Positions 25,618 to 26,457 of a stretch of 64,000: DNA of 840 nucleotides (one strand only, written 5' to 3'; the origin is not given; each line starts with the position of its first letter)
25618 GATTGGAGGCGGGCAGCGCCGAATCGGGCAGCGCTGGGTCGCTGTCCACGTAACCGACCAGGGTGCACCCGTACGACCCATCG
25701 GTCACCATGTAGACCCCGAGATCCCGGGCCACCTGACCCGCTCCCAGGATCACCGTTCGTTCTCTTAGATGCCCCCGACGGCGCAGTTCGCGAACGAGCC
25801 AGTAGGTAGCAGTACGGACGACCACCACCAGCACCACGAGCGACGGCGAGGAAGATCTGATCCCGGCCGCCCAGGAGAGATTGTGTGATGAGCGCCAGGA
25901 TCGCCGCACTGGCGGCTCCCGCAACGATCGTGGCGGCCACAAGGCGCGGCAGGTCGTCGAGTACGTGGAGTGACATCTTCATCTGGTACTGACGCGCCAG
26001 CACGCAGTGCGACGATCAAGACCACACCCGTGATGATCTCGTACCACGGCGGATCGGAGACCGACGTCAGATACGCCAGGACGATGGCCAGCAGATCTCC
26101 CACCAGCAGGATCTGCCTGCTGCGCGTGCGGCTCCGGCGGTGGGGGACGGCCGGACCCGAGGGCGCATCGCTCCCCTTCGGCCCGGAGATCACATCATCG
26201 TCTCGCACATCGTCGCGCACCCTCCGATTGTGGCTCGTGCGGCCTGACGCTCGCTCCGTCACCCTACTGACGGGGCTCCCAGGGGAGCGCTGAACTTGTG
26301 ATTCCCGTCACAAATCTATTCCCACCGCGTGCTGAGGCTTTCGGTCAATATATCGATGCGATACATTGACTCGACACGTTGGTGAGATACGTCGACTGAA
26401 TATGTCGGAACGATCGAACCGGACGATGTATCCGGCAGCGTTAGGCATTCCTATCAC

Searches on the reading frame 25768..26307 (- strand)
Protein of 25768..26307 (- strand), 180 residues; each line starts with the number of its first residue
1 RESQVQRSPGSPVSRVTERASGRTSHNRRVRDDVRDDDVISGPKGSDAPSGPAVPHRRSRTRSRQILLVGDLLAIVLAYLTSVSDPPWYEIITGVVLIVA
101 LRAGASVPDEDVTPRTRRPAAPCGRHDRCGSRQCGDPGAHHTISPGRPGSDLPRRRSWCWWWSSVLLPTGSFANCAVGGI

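Call 41: search_protein_families(library=pfam, proteins=[window:25768-26307:-], max_evalue=0.01)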
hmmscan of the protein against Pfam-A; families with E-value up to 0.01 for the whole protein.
window:25768-26307:- (180 aa): 0 families
